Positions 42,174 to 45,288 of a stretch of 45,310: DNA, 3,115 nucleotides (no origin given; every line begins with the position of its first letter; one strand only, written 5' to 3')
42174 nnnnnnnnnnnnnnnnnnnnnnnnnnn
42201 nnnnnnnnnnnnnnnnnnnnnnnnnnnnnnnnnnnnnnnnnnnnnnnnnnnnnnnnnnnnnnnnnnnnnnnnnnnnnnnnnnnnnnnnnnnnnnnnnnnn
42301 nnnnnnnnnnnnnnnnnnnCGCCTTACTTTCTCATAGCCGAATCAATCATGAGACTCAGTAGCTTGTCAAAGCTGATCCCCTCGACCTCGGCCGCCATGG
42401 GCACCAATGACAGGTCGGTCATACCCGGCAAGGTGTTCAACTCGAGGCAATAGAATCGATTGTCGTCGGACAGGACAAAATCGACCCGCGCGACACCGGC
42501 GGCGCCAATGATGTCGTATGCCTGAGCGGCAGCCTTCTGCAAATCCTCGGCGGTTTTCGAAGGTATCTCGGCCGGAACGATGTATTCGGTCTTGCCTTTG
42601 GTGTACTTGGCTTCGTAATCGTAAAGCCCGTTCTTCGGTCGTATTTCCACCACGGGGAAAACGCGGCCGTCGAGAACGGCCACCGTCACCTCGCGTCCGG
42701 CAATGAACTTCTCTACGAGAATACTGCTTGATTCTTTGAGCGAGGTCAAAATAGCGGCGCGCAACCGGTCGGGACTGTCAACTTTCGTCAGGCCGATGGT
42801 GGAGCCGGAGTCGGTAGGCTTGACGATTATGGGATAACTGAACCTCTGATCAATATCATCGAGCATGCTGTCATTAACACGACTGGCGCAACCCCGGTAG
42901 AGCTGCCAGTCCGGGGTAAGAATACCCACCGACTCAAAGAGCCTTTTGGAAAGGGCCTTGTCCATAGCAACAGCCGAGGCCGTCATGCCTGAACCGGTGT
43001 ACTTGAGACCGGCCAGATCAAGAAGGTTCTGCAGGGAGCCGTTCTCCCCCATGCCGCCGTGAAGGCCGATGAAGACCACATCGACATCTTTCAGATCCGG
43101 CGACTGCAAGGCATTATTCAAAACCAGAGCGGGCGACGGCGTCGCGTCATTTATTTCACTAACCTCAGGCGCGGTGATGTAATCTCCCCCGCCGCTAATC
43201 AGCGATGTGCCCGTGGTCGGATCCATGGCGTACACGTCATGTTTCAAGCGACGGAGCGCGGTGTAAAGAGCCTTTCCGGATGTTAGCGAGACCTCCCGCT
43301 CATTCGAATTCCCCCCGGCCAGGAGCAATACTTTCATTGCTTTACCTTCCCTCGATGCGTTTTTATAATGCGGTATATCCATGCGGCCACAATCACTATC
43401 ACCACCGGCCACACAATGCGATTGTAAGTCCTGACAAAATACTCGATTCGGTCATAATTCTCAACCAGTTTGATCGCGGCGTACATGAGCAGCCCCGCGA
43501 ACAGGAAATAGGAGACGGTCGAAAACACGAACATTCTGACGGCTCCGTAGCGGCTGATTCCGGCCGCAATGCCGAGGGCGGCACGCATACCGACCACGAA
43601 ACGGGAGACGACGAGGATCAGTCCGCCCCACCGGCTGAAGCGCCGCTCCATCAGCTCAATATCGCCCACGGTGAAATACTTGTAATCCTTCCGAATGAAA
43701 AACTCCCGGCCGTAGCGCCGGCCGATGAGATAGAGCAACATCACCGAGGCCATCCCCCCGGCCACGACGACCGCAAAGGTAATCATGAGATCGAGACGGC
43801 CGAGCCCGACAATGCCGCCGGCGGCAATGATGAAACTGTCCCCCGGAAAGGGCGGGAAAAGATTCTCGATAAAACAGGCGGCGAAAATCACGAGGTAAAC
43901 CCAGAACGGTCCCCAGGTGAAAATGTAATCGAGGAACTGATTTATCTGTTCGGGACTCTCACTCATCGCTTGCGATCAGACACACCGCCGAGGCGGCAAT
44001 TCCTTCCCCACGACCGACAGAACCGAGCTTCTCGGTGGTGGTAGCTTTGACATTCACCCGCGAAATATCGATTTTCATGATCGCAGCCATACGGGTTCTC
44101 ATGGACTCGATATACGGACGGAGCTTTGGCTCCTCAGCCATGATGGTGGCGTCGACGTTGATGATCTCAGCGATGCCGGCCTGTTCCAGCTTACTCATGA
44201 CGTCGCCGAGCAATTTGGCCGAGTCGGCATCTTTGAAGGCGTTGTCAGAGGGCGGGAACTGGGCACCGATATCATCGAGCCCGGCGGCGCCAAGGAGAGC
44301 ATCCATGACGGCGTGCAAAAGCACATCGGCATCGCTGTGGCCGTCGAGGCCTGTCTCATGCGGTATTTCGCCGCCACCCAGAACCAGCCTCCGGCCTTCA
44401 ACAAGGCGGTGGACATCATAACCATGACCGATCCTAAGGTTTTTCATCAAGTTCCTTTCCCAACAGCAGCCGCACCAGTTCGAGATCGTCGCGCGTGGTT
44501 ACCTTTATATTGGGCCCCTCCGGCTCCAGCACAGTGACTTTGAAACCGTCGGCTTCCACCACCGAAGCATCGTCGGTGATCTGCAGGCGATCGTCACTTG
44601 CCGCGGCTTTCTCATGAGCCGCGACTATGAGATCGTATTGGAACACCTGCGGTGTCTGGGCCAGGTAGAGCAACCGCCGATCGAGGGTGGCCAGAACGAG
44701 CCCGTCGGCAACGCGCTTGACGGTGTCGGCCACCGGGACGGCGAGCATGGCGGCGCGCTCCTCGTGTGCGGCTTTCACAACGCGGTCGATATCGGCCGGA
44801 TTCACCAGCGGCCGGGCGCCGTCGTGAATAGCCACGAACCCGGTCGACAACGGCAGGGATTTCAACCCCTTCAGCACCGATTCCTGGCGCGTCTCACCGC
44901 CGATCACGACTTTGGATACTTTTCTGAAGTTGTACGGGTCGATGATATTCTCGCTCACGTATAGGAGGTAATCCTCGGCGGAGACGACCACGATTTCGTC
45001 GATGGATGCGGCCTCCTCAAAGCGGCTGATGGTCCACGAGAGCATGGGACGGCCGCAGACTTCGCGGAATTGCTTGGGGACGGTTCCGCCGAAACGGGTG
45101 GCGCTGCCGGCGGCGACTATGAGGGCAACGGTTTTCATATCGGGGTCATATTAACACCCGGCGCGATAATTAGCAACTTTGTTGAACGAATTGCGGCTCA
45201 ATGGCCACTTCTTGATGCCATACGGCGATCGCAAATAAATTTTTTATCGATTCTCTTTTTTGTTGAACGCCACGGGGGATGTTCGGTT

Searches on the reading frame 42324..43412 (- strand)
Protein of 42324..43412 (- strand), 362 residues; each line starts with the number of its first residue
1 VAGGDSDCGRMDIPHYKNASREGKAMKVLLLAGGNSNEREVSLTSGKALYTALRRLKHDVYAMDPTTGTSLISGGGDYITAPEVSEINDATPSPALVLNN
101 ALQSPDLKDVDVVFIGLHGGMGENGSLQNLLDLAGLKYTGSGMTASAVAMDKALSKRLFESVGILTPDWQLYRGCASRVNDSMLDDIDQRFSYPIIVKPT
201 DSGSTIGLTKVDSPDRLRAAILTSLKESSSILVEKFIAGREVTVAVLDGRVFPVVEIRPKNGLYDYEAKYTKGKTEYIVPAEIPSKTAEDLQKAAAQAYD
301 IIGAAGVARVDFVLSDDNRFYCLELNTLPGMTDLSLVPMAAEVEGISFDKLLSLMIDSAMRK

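Call 65: search_protein_families(library=pfam, proteins=[window:42324-43412:-], max_evalue=0.00001)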
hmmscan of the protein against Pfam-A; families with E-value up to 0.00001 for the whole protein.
window:42324-43412:- (362 aa): 7 families
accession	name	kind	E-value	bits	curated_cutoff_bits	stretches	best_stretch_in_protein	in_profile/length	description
PF07478.18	Dala_Dala_lig_C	-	1.2e-57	195.1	24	1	158-356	1-203/204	D-ala D-ala ligase C-terminus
PF01820.27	Dala_Dala_lig_N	-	6.5e-22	78.8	34.6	1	27-141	1-121/121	D-ala D-ala ligase N-terminus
PF02786.22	CPSase_L_D2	-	4.7e-10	39.8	19.8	1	186-327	32-178/211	Carbamoyl-phosphate synthase L chain, ATP binding domain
PF08443.16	RimK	-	3.9e-08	33.5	21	1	149-334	1-172/188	RimK-like ATP-grasp domain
PF02222.28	ATP-grasp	-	2.9e-07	30.8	27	1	181-318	19-153/179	ATP-grasp domain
PF13535.11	ATP-grasp_4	-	3.7e-07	30.3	27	1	192-328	2-151/160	ATP-grasp domain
PF02655.19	ATP-grasp_3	-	6.2e-07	30.1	23.2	1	151-326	3-154/160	ATP-grasp domain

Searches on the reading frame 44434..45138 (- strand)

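Call 65: search_protein_families(library=pfam, proteins=[window:44434-45138:-], max_evalue=0.00001)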
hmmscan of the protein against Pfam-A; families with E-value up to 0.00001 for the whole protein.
window:44434-45138:- (234 aa): 2 families
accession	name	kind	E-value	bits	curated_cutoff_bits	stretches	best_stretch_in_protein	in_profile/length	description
PF01128.25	IspD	-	2.4e-59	201.2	27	1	4-226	2-219/221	2-C-methyl-D-erythritol 4-phosphate cytidylyltransferase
PF12804.13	NTP_transf_3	-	1e-12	49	27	1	5-138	1-124/160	MobA-like NTP transferase domain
